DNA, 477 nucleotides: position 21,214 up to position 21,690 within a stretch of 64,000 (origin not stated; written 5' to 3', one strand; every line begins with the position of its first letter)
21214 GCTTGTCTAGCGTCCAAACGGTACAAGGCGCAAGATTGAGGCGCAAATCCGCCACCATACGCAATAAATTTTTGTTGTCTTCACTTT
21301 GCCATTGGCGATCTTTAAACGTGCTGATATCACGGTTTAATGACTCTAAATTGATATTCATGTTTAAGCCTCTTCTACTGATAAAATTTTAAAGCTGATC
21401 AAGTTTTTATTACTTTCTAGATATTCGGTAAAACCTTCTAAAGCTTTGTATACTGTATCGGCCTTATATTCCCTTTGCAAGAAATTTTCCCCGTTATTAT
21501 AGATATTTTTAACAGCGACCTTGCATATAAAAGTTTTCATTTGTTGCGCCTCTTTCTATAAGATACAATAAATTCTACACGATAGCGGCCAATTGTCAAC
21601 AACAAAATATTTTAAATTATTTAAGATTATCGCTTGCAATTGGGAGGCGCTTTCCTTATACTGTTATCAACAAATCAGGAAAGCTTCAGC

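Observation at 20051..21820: Two promoter- and terminator-bounded non-coding transcripts with a shared 5' motif and a perfectly complementary 16-nt core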

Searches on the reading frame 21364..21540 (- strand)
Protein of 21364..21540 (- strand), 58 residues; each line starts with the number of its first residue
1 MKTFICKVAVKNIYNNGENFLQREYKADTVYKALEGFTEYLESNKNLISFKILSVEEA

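Call 11: search_protein_families(library=phrogs, proteins=[window:21364-21540:-], max_evalue=0.01)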
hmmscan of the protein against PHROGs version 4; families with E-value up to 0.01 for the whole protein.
window:21364-21540:- (58 aa): 2 families
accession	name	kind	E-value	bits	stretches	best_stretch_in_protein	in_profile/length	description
phrog_22667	-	unknown function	1.6e-16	60.9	1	1-51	1-51/57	-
phrog_18702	-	unknown function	0.0021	19.3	1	1-47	1-46/59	-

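Call 12: search_protein_families(library=pfam, proteins=[window:21364-21540:-], max_evalue=0.01)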
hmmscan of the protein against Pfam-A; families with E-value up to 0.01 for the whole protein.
window:21364-21540:- (58 aa): 0 families

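Call 16: search_dna_similar(query=window:21364-21540:-, collection=phages, mode=protein, max_rows=30, max_evalue=0.001)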
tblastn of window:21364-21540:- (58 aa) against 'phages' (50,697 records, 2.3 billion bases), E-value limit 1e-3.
Records with a match: 9; places in all: 9; records where one place covers at least 80% of the query: 9.
Best place of each record, by identity: <60% 9.
By first word of the organism name: Vibrio 9.
By host as written in the record: Vibrio parahaemolyticus ATCC 17802 2; Vibrio splendidus 12B3 2; Vibrio natriegens 2; Vibrio parahaemolyticus 1; Vibrio lentus 1; Vibrio sp. 1.
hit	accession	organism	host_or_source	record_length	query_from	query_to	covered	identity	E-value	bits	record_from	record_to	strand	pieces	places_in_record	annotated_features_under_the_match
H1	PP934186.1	Vibrio phage P018-4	Vibrio parahaemolyticus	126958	1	50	86%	58.0%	3e-10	58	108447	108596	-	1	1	hypothetical protein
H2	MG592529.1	Vibrio phage 1.161.O._10N.261.48.C5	Vibrio lentus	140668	1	57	98%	50.9%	2e-9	56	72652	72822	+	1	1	hypothetical protein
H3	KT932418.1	Vibrio phage qdvp001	Vibrio parahaemolyticus ATCC 17802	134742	1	50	86%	56.0%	7e-10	57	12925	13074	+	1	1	hypothetical protein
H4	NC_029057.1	Vibrio phage qdvp001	Vibrio parahaemolyticus ATCC 17802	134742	1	50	86%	56.0%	7e-10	57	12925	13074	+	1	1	hypothetical protein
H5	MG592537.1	Vibrio phage 1.170.O._10N.261.52.C3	Vibrio sp.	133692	1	56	97%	50.0%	2e-9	56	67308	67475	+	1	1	hypothetical protein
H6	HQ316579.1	Vibrio phage helene 12B3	Vibrio splendidus 12B3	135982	1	50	86%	56.0%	2e-9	56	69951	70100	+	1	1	hypothetical protein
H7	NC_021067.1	Vibrio phage helene 12B3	Vibrio splendidus 12B3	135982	1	50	86%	56.0%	2e-9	56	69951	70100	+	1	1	hypothetical protein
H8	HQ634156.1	Vibrio phage PWH3a-P1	Vibrio natriegens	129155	1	50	86%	52.0%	2e-8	53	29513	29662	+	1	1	hypothetical protein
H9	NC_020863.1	Vibrio phage PWH3a-P1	Vibrio natriegens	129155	1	50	86%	52.0%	2e-8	53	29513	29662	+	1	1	hypothetical protein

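Call 27: get_annotated_region(hit=H2, flank=3000)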
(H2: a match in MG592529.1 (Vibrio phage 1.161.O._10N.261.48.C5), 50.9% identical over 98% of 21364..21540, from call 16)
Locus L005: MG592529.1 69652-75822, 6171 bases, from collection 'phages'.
description: Vibrio phage 1.161.O._10N.261.48.C5, partial genome.
organism: Vibrio phage 1.161.O._10N.261.48.C5 (NCBI taxid 1881340)
taxonomy: Viruses; Duplodnaviria; Heunggongvirae; Uroviricota; Caudoviricetes
host: Vibrio lentus; source: iron chloride precipitation of 0.2um-filtered seawater, resuspended in oxalate solution; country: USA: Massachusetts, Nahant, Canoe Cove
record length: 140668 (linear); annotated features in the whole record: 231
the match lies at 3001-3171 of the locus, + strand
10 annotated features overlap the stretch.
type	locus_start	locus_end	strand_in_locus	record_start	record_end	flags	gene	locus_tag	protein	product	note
CDS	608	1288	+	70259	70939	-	-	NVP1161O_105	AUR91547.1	recombinase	NVP1161O_105; tara_best_match:OM-RGC.v1.012827521; cvp_best_match:CAMPEP_0000014898; InterPro:IPR006118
CDS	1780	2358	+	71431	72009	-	-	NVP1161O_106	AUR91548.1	DNA-binding domain protein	NVP1161O_106; tara_best_match:OM-RGC.v1.016706080; InterPro:IPR016177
CDS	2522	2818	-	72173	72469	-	-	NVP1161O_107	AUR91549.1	hypothetical protein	NVP1161O_107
CDS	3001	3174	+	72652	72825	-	-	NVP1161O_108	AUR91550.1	hypothetical protein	NVP1161O_108; tara_best_match:OM-RGC.v1.036691791; cvp_best_match:CAMPEP_0000011714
CDS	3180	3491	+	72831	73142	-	-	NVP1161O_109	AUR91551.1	hypothetical protein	NVP1161O_109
CDS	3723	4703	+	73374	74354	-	-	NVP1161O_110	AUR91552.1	UV-endonuclease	NVP1161O_110; tara_best_match:OM-RGC.v1.005653929; cvp_best_match:RF_PEP_326536766; UV-endonuclease UvdE; ...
CDS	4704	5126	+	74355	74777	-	-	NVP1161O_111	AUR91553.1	hypothetical protein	NVP1161O_111; tara_best_match:OM-RGC.v1.028706616; cvp_best_match:CAMPEP_0000007876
CDS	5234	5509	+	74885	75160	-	-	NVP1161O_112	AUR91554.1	hypothetical protein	NVP1161O_112; tara_best_match:OM-RGC.v1.033977074; cvp_best_match:CAMPEP_0000033960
CDS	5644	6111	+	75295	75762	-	-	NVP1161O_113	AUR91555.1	hypothetical protein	NVP1161O_113; tara_best_match:OM-RGC.v1.027118928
CDS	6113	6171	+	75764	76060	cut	-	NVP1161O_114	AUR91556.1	hypothetical protein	NVP1161O_114; tara_best_match:OM-RGC.v1.031588106; cvp_best_match:CAMPEP_0000014794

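Call 38: get_annotated_region(hit=H1, flank=2500)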
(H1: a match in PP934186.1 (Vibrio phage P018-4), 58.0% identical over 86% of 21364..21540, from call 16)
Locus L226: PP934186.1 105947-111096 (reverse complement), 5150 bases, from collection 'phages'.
description: Vibrio phage P018-4, complete genome.
organism: Vibrio phage P018-4 (NCBI taxid 3229728)
taxonomy: Viruses; Duplodnaviria; Heunggongvirae; Uroviricota; Caudoviricetes
host: Vibrio parahaemolyticus; source: sewage; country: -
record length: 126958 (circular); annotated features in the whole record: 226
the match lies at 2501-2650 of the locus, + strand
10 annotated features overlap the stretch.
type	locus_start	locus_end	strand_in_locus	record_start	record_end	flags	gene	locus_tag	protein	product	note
CDS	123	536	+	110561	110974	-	-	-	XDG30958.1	hypothetical protein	-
CDS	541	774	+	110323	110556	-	-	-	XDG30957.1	hypothetical protein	-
CDS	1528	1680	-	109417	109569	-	-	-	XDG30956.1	hypothetical protein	-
CDS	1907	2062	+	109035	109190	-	-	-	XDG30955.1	hypothetical protein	-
CDS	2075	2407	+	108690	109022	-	-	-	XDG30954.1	hypothetical protein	-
CDS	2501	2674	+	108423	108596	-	-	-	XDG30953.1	hypothetical protein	-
CDS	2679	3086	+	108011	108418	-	-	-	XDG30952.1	hypothetical protein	-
CDS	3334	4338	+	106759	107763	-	-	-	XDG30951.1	UV damage repair endonuclease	-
CDS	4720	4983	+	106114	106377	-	-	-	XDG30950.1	hypothetical protein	-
CDS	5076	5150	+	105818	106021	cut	-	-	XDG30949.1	hypothetical protein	-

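Call 39: get_annotated_region(hit=H3, flank=2500)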
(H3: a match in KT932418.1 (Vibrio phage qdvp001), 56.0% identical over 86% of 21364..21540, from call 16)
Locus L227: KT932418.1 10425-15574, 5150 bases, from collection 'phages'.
description: Vibrio phage qdvp001, partial genome.
organism: Vibrio phage qdvp001 (NCBI taxid 1003177)
taxonomy: Viruses; Duplodnaviria; Heunggongvirae; Uroviricota; Caudoviricetes
host: Vibrio parahaemolyticus ATCC 17802; source: -; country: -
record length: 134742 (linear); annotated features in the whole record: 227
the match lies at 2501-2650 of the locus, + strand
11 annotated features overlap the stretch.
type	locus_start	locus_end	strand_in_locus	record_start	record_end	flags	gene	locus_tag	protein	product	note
CDS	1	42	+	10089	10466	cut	-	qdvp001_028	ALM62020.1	hypothetical protein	-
CDS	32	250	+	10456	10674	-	-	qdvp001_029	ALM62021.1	hypothetical protein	-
CDS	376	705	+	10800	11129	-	-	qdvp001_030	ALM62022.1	hypothetical protein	-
CDS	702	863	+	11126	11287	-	-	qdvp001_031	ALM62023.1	hypothetical protein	-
CDS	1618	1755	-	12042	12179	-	-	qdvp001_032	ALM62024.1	hypothetical protein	-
CDS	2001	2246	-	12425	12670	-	-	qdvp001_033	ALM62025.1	hypothetical protein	-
CDS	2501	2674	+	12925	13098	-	-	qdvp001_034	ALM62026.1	hypothetical protein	-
CDS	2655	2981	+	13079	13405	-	-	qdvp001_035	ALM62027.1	hypothetical protein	-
CDS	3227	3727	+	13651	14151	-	-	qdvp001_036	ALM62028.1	hypothetical protein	-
CDS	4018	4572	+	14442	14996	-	-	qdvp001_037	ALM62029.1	hypothetical protein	-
CDS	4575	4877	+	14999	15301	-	-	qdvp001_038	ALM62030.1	hypothetical protein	-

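Call 40: get_annotated_region(hit=H5, flank=2500)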
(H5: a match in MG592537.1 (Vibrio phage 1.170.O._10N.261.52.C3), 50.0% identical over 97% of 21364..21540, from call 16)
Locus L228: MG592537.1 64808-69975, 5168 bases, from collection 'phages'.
description: Vibrio phage 1.170.O._10N.261.52.C3, partial genome.
organism: Vibrio phage 1.170.O._10N.261.52.C3 (NCBI taxid 1881390)
taxonomy: Viruses; Duplodnaviria; Heunggongvirae; Uroviricota; Caudoviricetes
host: Vibrio sp.; source: iron chloride precipitation of 0.2um-filtered seawater, resuspended in oxalate solution; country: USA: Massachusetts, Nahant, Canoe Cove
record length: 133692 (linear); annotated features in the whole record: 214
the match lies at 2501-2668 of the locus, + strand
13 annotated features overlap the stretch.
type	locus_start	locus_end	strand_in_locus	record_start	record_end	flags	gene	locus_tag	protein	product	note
CDS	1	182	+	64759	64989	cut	-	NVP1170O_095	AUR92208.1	hypothetical protein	NVP1170O_095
CDS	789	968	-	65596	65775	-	-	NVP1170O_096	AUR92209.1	hypothetical protein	NVP1170O_096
CDS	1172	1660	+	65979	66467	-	-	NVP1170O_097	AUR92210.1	coil containing protein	NVP1170O_097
CDS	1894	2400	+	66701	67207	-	-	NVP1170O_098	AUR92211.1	hypothetical protein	NVP1170O_098; tara_best_match:OM-RGC.v1.022425115; cvp_best_match:CAMPEP_0000007882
CDS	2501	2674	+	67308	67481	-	-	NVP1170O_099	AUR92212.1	hypothetical protein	NVP1170O_099; tara_best_match:OM-RGC.v1.036691791; cvp_best_match:CAMPEP_0000011714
CDS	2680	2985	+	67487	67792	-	-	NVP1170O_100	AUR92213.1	hypothetical protein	NVP1170O_100; tara_best_match:OM-RGC.v1.028779411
CDS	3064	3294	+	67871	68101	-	-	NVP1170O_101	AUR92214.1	hypothetical protein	NVP1170O_101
CDS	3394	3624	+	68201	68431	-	-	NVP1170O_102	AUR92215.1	hypothetical protein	NVP1170O_102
CDS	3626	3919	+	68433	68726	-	-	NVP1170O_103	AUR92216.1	hypothetical protein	NVP1170O_103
CDS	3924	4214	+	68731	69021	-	-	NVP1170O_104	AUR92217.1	hypothetical protein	NVP1170O_104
CDS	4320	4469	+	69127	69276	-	-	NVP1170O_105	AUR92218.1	hypothetical protein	NVP1170O_105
CDS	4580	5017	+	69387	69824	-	-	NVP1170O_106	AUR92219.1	hypothetical protein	NVP1170O_106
CDS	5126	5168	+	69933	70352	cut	-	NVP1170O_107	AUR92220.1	coil containing protein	NVP1170O_107; tara_best_match:OM-RGC.v1.026559172; cvp_best_match:CAMPEP_0000011612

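Call 41: get_annotated_region(hit=H6, flank=2500)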
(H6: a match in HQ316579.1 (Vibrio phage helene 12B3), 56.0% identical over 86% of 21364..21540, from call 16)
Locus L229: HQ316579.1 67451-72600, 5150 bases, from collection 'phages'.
description: Vibrio phage helene 12B3 genomic sequence.
organism: Vibrio phage helene 12B3 (NCBI taxid 573173)
taxonomy: Viruses; Duplodnaviria; Heunggongvirae; Uroviricota; Caudoviricetes
host: Vibrio splendidus 12B3; source: Atlantic: Ipswich Bay; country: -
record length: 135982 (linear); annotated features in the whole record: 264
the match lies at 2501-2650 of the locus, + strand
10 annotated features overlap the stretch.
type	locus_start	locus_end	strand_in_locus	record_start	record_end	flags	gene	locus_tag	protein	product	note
CDS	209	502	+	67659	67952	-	-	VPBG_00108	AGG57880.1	hypothetical protein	-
CDS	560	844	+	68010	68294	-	-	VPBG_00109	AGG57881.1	hypothetical protein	-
CDS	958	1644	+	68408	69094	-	-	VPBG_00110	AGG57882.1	hypothetical protein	-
CDS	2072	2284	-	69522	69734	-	-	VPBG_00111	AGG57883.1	hypothetical protein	-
CDS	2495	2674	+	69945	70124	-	-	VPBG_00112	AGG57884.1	hypothetical protein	-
CDS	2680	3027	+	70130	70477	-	-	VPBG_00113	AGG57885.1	hypothetical protein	-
CDS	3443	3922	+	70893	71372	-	-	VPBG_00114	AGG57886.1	hypothetical protein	-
CDS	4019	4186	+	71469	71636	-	-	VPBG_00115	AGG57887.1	hypothetical protein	-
CDS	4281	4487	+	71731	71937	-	-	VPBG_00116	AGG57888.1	hypothetical protein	-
CDS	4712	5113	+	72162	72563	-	-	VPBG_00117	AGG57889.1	hypothetical protein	-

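Call 42: get_annotated_region(hit=H8, flank=2500)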
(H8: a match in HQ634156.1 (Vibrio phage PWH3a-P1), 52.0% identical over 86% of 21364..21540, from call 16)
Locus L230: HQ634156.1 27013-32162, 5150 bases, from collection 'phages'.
description: Vibrio phage PWH3a-P1 genomic sequence.
organism: Vibrio phage PWH3a-P1 (NCBI taxid 754058)
taxonomy: Viruses; Duplodnaviria; Heunggongvirae; Uroviricota; Caudoviricetes
host: Vibrio natriegens; source: Atlantic: Gulf of Mexico; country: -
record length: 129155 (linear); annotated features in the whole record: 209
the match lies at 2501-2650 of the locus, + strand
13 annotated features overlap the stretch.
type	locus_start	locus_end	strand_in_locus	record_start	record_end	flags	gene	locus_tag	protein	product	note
CDS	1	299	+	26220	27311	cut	-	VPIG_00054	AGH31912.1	hypothetical protein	-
CDS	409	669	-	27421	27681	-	-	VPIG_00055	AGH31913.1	hypothetical protein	-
CDS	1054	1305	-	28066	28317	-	-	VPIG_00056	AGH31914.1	hypothetical protein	-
CDS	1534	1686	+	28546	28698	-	-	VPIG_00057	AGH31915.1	hypothetical protein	-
CDS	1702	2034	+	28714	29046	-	-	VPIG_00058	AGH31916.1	hypothetical protein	-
CDS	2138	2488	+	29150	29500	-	-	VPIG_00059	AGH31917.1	hypothetical protein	-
CDS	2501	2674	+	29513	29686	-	-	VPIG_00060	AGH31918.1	hypothetical protein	-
CDS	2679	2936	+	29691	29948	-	-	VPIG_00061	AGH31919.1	hypothetical protein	-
CDS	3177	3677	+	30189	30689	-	-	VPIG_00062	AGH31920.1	hypothetical protein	-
CDS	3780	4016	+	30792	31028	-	-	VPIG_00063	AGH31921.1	hypothetical protein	-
CDS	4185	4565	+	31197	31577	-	-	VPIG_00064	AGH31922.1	hypothetical protein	-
CDS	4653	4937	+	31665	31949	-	-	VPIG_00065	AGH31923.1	hypothetical protein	-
CDS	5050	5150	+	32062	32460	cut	-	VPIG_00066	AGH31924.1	hypothetical protein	-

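Call 56: find_related_loci(query=A1, collection=metagenome_contigs, flank=3000)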
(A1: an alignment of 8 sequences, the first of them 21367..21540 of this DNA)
Query A1 (58 aa) in metagenome_contigs; peptide patterns used: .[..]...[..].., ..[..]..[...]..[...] (x = any residue, [..] = any of these).
361 stretches matched a pattern; 1 encode a relative of the query (tblastn E <= 1e-3); 1 distinct loci.
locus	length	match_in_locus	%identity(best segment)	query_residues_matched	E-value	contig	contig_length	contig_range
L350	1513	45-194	56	1-50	4e-16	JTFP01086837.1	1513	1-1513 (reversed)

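Call 57: find_related_loci(query=A1, collection=viral_contigs, flank=3000)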
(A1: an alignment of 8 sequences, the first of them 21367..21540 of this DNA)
Query A1 (58 aa) in viral_contigs; peptide patterns used: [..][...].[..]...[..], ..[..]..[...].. (x = any residue, [..] = any of these).
154 stretches matched a pattern; 1 encode a relative of the query (tblastn E <= 1e-3); 1 distinct loci.
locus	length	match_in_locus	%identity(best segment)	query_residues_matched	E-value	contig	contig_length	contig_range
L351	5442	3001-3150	56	1-50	2e-15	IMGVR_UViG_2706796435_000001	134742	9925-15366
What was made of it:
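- Tried and rejected: The scans with the 58-aa ORF alignment gave one locus each in IMG/VR and the JGI metagenomes (calls 56, 57).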

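Call 58: find_homologous_proteins(query=A1, max_evalue=0.001)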
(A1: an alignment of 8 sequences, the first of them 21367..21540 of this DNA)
Query A1 (8 sequences) (58 aa, profile of the alignment): 53 proteins with E <= 0.001 among 60 candidates.
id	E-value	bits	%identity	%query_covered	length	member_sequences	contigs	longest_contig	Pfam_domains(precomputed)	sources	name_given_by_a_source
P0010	8.7e-33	129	56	86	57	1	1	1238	-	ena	-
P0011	1.4e-32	129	48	97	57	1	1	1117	-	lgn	-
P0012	1.9e-32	128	52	86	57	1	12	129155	-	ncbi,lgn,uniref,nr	ncbi:hypothetical protein VPIG_00060 [Vibrio phage PWH3a-P1]|uniref:hypothetical protein n=1 Tax=Vib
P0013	5.3e-32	127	52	97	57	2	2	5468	-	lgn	-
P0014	7.8e-32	126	54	86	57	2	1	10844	-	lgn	-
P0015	1.1e-31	126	58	86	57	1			-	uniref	uniref:Uncharacterized protein n=1 Tax=Vibrio phage P018-4 TaxID=3229728 RepID=A0AB39AJH3_9CAUD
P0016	1.1e-31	126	54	86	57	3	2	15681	-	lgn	-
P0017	1.2e-31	126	56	86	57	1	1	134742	-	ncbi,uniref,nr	ncbi:hypothetical protein AXI64_gp034 [Vibrio phage qdvp001]|uniref:hypothetical protein n=1 Tax=Vib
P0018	1.8e-31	125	56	86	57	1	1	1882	-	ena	-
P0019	4.7e-31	124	56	86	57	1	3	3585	-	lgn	-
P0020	5.5e-31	124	56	86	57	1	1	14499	-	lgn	-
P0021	1.1e-30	123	50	97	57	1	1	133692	-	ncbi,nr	ncbi:hypothetical protein NVP1170O_099 [Vibrio phage 1.170.O._10N.261.52.C3]|nr:hypothetical protein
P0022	1.1e-30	123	53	98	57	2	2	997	-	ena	-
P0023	1.1e-30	123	56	86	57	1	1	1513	-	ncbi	-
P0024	1.5e-30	122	60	86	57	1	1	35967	-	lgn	-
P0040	4.4e-27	111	62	100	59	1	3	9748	-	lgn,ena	-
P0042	5.0e-27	111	57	100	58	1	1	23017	-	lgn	-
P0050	7.6e-26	107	89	98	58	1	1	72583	-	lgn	-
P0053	4.7e-25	105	88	100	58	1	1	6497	-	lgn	-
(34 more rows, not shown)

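Call 59: find_encoding_contigs(protein=P0050, flank=5000, max_places=3)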
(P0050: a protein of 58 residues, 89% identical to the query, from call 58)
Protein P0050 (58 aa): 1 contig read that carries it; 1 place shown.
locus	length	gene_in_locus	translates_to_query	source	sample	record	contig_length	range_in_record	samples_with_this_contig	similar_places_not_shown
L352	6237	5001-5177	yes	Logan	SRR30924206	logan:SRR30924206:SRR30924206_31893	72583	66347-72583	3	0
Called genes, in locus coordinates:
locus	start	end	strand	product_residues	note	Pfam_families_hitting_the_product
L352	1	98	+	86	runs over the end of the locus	-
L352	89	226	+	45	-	-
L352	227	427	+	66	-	-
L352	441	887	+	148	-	-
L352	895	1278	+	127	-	-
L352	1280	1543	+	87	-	-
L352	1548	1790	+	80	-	-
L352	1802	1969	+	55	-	-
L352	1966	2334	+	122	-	-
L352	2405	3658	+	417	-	PF12323:HTH_OrfB_IS605, PF01385:OrfB_IS605, PF07282:Cas12f1-like_TNB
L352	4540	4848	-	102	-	-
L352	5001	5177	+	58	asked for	-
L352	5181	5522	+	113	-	-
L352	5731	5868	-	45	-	-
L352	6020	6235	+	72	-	?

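Call 60: find_encoding_contigs(protein=P0053, flank=5000, max_places=3)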
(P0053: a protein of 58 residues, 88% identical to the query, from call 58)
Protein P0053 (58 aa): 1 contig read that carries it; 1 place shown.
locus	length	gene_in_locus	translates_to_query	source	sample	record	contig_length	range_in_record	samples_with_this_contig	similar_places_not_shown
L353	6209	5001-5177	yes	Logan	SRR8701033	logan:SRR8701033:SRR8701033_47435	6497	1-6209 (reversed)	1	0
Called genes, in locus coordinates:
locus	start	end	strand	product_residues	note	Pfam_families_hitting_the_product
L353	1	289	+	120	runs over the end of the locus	-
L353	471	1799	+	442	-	-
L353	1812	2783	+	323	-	-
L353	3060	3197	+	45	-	-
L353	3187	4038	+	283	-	-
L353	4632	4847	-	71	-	-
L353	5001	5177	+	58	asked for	-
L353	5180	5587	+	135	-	-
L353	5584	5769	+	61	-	-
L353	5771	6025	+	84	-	-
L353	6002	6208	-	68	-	?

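Call 61: find_encoding_contigs(protein=P0040, flank=5000, max_places=3)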
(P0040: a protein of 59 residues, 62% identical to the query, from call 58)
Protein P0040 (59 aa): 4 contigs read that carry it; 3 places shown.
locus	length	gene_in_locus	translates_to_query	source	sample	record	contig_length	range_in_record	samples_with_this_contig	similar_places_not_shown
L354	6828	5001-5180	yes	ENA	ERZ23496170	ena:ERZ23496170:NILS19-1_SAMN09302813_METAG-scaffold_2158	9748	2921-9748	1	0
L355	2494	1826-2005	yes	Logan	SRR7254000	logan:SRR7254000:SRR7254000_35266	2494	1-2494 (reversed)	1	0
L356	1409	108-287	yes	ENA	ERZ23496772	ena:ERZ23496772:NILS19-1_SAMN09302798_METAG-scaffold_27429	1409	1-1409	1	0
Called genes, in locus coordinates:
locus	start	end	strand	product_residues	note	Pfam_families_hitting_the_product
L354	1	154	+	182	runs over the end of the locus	PF00589:Phage_integrase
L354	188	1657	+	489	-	PF26128:Gad2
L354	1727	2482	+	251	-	-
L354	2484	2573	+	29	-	-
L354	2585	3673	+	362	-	PF25856:MPN635_N (weak)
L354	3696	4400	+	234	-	-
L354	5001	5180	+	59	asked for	-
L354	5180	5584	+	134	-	-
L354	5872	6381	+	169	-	-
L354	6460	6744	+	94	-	-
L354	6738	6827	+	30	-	?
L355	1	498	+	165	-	?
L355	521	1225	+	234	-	-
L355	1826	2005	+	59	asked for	-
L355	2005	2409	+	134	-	-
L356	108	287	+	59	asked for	-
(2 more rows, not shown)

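Call 62: find_encoding_contigs(protein=P0042, flank=5000, max_places=3)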
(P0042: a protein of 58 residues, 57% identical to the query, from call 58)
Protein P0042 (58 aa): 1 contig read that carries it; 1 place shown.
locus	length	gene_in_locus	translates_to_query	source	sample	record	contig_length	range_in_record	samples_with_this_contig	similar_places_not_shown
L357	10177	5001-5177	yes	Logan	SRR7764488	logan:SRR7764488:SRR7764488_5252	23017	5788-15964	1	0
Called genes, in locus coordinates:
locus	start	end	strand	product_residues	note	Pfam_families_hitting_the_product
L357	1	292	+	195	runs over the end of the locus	-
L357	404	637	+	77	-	-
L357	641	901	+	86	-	-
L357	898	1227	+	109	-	-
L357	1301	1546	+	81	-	-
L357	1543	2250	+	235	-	-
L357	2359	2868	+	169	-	-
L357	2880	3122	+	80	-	-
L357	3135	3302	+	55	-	-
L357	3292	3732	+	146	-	PF24116:DUF7390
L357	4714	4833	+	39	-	-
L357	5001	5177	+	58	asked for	-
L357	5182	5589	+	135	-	-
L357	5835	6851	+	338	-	PF03851:UvdE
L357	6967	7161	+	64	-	-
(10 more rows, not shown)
